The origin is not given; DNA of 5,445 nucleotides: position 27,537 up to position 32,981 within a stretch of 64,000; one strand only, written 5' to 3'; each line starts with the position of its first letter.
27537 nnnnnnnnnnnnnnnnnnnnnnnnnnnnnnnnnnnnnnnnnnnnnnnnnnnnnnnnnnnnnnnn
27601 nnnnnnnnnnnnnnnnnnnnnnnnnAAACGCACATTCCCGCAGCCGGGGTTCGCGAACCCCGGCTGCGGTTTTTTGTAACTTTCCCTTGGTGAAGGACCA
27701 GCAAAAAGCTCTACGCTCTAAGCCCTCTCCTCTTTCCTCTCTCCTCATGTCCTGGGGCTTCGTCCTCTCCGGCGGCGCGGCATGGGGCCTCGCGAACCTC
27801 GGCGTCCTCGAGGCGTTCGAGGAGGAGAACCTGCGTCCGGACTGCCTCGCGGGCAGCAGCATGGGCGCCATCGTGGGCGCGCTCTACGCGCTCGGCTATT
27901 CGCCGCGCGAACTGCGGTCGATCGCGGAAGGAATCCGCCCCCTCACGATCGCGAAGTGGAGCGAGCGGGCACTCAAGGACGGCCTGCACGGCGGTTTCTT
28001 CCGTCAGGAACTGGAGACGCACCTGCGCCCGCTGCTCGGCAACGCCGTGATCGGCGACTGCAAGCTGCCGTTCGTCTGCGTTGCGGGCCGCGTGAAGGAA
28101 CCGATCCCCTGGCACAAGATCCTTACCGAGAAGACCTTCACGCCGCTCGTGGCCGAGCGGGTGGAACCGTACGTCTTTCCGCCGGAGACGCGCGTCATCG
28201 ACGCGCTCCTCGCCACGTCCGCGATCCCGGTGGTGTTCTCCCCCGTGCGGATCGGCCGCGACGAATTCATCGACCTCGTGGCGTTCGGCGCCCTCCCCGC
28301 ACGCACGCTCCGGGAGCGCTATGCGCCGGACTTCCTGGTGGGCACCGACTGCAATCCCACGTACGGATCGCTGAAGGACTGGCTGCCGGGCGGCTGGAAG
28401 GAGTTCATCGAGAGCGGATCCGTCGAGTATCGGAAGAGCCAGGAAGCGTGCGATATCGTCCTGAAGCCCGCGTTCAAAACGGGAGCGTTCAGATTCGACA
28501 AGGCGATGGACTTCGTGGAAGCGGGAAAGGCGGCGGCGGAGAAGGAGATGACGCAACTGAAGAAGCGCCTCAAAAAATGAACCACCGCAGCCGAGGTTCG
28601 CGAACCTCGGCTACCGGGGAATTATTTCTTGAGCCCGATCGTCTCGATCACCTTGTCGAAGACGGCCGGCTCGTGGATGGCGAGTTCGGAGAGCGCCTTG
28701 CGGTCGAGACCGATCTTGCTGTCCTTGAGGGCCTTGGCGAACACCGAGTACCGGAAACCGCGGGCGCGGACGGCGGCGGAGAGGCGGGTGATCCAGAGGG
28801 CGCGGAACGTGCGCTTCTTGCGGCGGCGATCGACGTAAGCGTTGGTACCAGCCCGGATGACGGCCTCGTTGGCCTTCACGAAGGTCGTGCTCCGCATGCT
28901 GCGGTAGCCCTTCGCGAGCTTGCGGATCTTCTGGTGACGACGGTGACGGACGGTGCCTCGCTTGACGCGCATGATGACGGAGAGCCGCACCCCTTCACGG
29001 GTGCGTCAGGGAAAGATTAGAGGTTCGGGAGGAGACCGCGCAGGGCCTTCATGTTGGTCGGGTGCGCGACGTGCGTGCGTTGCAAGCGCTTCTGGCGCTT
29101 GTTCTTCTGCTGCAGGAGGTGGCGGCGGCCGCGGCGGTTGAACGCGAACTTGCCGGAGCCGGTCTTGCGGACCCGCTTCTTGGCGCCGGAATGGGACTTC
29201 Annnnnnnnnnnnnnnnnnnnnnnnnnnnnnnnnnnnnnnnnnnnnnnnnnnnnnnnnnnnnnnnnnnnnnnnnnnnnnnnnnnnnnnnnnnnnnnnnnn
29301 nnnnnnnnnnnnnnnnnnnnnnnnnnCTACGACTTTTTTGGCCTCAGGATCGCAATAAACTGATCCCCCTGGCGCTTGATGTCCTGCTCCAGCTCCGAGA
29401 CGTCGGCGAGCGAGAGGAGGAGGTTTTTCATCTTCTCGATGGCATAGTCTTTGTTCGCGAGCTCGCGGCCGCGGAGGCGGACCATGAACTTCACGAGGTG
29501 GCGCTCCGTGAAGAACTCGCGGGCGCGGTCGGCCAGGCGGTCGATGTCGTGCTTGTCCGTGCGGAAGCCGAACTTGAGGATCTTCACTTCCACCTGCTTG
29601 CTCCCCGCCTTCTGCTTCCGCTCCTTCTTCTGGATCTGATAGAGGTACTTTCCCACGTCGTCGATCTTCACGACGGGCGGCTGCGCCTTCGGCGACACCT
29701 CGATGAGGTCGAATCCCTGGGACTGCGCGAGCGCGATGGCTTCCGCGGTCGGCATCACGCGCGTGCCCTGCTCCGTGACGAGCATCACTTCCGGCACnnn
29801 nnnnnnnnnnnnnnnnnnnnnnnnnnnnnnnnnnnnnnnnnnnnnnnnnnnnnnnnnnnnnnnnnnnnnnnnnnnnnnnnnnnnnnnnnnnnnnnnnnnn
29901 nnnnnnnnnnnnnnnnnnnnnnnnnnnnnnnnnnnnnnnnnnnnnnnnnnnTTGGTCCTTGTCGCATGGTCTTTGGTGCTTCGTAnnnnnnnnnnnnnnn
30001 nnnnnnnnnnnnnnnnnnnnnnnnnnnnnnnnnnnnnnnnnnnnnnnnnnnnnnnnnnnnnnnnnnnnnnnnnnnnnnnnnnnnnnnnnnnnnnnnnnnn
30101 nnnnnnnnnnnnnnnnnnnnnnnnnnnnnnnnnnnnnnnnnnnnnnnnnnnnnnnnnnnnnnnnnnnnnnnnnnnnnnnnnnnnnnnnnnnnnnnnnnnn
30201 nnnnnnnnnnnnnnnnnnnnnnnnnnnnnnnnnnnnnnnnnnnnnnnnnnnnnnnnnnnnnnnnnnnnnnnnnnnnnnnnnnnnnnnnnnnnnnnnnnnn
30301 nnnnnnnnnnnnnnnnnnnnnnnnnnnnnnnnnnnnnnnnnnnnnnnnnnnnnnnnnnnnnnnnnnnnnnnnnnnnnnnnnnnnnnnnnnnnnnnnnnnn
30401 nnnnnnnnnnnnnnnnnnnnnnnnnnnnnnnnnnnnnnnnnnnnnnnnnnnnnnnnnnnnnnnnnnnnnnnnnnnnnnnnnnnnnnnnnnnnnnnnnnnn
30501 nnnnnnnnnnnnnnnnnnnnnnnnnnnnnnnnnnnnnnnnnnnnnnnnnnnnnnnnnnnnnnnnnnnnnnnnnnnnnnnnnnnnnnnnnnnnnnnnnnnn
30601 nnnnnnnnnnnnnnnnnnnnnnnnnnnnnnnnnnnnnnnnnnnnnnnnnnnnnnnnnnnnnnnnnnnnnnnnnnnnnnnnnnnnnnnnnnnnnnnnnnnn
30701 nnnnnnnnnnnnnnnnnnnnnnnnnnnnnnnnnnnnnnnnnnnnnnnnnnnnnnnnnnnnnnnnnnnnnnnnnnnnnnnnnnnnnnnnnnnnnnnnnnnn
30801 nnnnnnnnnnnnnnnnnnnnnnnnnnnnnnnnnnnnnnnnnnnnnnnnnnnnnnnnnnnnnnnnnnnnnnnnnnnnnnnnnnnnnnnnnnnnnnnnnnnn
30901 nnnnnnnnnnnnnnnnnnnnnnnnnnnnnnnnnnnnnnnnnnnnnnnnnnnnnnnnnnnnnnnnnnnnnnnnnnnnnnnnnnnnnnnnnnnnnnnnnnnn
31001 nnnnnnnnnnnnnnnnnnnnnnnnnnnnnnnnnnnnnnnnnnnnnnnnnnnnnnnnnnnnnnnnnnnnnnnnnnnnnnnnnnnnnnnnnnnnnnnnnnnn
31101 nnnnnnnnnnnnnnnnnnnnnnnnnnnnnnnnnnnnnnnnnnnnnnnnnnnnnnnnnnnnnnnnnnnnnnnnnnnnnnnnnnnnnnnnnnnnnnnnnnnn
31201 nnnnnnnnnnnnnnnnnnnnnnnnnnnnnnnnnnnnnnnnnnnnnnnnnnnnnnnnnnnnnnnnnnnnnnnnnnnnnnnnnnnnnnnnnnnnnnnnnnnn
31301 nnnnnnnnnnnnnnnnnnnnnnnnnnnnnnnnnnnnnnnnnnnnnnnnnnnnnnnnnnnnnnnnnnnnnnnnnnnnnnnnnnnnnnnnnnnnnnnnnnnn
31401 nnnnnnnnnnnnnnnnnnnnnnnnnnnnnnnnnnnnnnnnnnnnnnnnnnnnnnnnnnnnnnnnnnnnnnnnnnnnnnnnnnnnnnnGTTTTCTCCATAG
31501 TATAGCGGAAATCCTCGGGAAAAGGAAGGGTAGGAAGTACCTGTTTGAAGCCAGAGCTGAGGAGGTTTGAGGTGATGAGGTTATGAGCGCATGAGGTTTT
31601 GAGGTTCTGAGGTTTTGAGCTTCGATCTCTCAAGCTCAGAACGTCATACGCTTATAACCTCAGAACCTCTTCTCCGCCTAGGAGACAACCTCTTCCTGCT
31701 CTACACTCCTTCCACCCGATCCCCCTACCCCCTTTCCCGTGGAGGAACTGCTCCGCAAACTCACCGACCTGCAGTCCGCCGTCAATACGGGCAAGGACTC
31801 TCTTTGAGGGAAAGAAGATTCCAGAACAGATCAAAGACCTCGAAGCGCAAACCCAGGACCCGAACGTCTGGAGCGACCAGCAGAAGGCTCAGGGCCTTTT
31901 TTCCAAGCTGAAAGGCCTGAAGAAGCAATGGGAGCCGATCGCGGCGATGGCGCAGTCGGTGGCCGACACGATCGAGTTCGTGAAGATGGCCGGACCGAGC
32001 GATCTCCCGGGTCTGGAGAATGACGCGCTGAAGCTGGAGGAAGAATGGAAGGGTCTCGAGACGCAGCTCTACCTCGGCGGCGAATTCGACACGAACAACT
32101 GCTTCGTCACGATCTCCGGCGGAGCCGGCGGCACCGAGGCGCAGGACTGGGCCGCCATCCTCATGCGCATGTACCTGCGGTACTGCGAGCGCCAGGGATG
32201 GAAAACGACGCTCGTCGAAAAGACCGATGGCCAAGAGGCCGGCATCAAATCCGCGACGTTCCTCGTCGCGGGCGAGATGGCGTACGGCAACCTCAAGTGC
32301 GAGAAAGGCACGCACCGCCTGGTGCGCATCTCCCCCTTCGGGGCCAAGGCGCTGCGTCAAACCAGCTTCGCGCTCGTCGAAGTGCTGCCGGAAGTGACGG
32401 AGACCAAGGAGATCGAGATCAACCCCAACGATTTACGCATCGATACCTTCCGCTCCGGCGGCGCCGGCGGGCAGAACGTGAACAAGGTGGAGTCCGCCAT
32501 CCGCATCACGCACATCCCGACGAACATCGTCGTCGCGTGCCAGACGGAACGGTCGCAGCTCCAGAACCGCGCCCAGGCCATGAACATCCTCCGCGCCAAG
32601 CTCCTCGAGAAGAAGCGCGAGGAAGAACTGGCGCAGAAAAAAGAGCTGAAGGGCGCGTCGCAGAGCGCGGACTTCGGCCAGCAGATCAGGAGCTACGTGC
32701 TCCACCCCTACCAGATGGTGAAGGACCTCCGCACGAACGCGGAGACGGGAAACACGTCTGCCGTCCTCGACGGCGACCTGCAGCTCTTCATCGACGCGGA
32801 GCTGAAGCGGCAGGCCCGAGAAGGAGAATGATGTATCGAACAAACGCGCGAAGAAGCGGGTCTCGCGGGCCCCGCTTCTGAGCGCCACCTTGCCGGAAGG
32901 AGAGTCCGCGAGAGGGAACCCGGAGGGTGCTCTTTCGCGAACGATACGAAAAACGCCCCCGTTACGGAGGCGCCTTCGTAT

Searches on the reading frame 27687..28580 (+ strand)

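Call 68: search_protein_families(library=pfam, max_evalue=0.00001, proteins=[window:27687-28580:+])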
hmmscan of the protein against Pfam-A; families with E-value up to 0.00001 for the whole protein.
window:27687-28580:+ (297 aa): 1 family
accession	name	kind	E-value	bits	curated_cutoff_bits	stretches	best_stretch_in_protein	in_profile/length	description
PF01734.28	Patatin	-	1.2e-26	94.5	27.7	1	26-196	2-178/191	Patatin-like phospholipase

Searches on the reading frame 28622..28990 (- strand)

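Call 69: search_protein_families(library=pfam, max_evalue=0.00001, proteins=[window:28622-28990:-])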
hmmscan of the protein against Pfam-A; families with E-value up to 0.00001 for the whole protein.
window:28622-28990:- (122 aa): 1 family
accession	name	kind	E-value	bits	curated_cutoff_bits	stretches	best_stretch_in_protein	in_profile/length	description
PF00453.23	Ribosomal_L20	-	1.4e-37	128.5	30.8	1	8-113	1-106/107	Ribosomal protein L20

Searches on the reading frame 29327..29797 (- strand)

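Call 69: search_protein_families(library=pfam, max_evalue=0.00001, proteins=[window:29327-29797:-])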
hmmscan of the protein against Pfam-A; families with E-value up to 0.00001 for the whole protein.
window:29327-29797:- (156 aa): 2 families
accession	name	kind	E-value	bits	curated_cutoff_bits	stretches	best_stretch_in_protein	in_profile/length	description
PF05198.21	IF3_N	-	1e-19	70.9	26.9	1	2-62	8-70/70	Translation initiation factor IF-3, N-terminal domain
PF00707.27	IF3_C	-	5.5e-17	61.9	34.8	1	69-154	1-86/86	Translation initiation factor IF-3, C-terminal domain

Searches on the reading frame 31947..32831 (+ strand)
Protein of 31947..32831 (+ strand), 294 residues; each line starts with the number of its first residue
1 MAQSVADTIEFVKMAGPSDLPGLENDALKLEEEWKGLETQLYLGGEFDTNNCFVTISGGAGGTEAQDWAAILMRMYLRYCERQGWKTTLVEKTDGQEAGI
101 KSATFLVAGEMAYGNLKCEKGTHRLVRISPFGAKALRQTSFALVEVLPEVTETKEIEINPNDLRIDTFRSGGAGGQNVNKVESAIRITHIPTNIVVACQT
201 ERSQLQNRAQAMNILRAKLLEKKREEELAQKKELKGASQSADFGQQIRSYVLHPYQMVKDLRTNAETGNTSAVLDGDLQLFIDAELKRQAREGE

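Call 40: search_protein_families(library=pfam, proteins=[window:31947-32831:+])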
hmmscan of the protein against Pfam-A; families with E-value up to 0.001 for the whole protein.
window:31947-32831:+ (294 aa): 2 families
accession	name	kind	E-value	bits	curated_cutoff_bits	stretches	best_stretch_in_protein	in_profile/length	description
PF00472.26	RF-1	-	5.5e-42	142.8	35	1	154-262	3-116/116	RF-1 domain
PF03462.23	PCRF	-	1.6e-41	142.7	24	1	27-144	73-194/194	PCRF domain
